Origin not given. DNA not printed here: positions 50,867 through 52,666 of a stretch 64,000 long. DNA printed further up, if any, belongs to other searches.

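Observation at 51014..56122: Pair of paralogous giant polytopic membrane proteins, one with a roughly 350-aa cytoplasmic or periplasmic coiled-coil insertion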

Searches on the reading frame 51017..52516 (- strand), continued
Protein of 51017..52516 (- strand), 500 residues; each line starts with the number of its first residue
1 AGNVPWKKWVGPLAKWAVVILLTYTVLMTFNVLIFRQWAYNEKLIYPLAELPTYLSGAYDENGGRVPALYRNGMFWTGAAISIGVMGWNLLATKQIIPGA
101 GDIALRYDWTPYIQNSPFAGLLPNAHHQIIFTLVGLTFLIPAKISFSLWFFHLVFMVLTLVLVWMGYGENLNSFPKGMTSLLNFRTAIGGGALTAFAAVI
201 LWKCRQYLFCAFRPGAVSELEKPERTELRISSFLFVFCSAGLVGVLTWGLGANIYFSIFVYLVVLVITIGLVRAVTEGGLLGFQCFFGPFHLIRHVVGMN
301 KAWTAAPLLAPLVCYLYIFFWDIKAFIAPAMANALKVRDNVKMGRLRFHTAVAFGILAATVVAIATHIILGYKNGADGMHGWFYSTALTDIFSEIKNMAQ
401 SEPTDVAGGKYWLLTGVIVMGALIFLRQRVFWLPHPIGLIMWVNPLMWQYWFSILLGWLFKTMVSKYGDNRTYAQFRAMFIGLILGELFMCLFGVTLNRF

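Call 70: search_protein_families(library=pfam, alignment_id=A5, max_evalue=0.00001)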
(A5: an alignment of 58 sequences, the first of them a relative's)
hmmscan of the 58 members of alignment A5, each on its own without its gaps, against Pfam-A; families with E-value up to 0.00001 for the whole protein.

A. member 1, L088:10096-11586:- (496 aa): 0 families

B. families by the number of members that match (of 58 scanned): 79 families (the first 25 are shown)
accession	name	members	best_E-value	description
PF07963.17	N_methyl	5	8.5e-10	Prokaryotic N-terminal methylation motif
PF00392.27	GntR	4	1.4e-14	Bacterial regulatory proteins, gntR family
PF06439.18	3keto-disac_hyd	3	3.8e-82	3-keto-disaccharide hydrolase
PF13377.12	Peripla_BP_3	3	3.1e-24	Periplasmic binding protein-like domain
PF13365.12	Trypsin_2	2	1.6e-30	Trypsin-like peptidase domain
PF01924.21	HypD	1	2e-156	Hydrogenase formation hypA family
PF01566.24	Nramp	1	2.7e-110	Natural resistance-associated macrophage protein-like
PF00365.25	PFK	1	1.9e-108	Phosphofructokinase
PF05362.19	Lon_C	1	5.7e-84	Lon protease (S16) C-terminal proteolytic domain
PF02129.25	Peptidase_S15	1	7.1e-60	X-Pro dipeptidyl-peptidase (S15 family)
PF01244.27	Peptidase_M19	1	1.8e-56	Membrane dipeptidase (Peptidase family M19)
PF13570.13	Beta-prop_ACSF4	1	5.9e-56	Beta-alanine-activating enzyme, beta-propeller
PF04951.18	Peptidase_M55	1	8.4e-51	D-aminopeptidase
PF00370.27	FGGY_N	1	5.3e-44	FGGY family of carbohydrate kinases, N-terminal domain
PF22666.2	Glyco_hydro_2_N2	1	3.1e-43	Glycosyl hydrolase 2 galactose-binding domain-like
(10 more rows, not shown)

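Call 76: search_solved_structures(query=A3, max_evalue=10, show_alignments=1)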
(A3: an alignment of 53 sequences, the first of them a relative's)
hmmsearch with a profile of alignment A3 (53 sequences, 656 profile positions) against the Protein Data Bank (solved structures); distinct sequences matched with E-value up to 10: 1.
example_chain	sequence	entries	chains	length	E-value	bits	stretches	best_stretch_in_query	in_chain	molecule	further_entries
5but_A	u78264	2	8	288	0.38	12.1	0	88-138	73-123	Ktr system potassium uptake protein A,Ktr system potassium uptake protein A | Ktr system potassium uptake protein A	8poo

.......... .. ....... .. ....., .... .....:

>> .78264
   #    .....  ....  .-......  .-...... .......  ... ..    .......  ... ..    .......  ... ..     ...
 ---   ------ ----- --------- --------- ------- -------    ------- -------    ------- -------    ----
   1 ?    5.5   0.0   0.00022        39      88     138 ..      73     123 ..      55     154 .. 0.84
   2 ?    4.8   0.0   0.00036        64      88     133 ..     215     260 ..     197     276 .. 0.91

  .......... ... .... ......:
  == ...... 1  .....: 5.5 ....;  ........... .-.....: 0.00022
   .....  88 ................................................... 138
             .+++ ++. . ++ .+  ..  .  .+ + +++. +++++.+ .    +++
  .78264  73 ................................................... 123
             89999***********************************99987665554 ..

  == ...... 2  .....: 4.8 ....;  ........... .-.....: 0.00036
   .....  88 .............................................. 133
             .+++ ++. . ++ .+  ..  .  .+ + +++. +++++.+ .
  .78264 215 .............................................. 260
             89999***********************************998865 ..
